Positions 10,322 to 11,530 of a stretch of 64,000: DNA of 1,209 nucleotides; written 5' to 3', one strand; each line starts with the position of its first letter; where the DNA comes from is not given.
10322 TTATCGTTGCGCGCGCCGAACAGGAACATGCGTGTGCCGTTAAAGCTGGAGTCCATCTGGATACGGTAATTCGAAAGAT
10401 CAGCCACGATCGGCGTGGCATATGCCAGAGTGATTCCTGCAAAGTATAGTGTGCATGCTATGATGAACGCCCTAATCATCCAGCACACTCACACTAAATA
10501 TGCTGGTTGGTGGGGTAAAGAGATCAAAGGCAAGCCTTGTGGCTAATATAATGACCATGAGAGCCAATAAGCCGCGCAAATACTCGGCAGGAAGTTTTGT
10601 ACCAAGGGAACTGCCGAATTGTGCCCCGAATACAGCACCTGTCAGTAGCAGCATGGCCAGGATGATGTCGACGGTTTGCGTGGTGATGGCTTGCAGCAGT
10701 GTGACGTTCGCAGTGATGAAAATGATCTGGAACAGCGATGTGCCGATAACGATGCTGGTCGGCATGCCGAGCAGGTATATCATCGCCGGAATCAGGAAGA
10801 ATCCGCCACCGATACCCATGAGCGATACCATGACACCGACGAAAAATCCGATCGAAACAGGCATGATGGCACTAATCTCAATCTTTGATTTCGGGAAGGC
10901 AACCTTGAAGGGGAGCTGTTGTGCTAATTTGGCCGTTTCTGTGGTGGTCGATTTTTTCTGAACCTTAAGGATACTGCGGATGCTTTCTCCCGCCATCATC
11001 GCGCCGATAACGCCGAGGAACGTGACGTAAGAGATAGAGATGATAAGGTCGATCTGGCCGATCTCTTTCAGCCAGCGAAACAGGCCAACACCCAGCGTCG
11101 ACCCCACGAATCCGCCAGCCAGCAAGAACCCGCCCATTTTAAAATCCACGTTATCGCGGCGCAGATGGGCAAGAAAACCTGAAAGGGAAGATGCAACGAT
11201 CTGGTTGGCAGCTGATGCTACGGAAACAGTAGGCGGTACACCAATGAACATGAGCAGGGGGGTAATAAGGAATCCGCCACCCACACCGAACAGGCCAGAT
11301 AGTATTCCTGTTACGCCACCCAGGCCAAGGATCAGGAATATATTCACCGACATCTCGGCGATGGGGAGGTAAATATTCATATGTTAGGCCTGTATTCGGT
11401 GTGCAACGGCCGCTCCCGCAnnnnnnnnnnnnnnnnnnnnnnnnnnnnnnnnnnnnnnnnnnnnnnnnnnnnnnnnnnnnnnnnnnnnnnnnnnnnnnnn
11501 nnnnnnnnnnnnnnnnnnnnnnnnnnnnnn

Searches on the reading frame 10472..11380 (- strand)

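Call 15: search_protein_families(library=pfam, proteins=[window:10472-11380:-], max_evalue=0.001)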
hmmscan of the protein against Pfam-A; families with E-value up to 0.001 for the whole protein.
window:10472-11380:- (302 aa): 1 family
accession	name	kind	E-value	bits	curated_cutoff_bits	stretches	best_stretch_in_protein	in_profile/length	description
PF01925.25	TauE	-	2.9e-46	158.5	32.6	1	18-283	2-237/237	Sulfite exporter TauE/SafE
